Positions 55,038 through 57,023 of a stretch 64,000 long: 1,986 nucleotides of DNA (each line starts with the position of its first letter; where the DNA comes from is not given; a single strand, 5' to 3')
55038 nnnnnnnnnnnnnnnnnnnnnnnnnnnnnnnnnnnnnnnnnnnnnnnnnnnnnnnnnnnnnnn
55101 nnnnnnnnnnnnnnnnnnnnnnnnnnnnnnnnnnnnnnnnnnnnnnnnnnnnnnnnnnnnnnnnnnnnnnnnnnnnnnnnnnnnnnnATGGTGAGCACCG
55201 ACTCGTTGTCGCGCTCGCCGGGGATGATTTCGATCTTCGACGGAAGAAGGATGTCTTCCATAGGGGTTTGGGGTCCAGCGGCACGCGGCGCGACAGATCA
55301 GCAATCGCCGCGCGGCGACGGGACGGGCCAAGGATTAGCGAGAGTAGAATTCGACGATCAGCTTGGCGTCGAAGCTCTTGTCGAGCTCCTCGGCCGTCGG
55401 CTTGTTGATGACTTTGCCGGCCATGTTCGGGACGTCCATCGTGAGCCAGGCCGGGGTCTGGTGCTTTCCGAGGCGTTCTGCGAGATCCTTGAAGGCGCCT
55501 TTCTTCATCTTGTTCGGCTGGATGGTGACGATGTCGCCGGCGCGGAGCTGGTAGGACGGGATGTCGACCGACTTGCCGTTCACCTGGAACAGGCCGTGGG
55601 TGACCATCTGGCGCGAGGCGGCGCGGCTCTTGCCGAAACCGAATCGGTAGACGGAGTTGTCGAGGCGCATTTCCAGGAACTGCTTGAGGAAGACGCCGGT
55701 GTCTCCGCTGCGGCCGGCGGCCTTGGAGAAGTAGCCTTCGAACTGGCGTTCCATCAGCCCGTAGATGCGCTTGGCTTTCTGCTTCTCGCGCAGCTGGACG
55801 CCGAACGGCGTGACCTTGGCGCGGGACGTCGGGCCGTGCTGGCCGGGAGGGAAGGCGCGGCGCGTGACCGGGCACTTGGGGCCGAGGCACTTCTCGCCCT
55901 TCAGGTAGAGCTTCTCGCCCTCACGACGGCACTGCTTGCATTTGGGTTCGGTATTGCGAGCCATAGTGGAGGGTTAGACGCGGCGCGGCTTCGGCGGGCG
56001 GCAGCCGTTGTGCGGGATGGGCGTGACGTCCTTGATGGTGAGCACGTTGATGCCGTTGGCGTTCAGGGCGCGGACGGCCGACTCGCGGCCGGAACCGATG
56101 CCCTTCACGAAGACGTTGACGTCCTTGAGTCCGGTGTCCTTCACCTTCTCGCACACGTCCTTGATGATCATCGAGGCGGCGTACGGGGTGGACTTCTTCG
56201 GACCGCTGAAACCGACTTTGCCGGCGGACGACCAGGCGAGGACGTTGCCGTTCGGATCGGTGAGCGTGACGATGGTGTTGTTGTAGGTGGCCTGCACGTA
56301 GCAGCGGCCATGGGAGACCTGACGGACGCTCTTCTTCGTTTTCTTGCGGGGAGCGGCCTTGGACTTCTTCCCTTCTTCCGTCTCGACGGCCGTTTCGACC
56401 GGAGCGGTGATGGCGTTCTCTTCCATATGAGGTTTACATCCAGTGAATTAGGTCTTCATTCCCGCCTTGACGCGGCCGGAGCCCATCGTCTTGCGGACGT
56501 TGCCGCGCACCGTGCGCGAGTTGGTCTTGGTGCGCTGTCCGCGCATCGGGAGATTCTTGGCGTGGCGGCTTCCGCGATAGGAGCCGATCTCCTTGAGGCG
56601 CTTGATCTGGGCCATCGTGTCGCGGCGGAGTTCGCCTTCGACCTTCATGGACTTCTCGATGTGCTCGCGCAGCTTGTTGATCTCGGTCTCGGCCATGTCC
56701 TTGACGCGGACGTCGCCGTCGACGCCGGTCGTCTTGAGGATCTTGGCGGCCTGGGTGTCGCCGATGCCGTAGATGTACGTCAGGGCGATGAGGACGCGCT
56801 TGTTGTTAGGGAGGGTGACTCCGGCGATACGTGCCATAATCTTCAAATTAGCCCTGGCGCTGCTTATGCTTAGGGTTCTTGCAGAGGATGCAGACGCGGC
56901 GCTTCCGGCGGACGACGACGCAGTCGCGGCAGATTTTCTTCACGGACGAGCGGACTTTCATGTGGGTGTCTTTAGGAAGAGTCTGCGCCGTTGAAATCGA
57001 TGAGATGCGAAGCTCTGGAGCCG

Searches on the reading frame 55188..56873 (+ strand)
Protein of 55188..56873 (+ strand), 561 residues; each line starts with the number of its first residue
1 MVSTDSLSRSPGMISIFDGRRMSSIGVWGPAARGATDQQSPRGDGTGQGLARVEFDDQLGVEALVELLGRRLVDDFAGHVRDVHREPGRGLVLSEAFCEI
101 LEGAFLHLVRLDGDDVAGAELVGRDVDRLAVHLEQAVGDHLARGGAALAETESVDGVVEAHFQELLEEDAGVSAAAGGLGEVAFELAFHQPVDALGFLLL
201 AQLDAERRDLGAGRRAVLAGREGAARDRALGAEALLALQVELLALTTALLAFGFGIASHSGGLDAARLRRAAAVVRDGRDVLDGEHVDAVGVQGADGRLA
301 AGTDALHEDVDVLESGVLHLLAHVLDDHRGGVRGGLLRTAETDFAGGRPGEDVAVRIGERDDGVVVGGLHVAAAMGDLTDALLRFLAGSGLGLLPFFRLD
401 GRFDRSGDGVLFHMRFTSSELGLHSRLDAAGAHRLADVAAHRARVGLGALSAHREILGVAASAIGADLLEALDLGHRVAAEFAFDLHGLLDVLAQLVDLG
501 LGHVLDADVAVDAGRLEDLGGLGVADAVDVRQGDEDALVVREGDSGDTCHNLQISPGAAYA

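Call 26: find_encoding_contigs(protein=window:55188-56873:+, flank=10000, max_places=1)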
Protein window:55188-56873:+ (561 aa): no gene with exactly this product is on record in the collection.
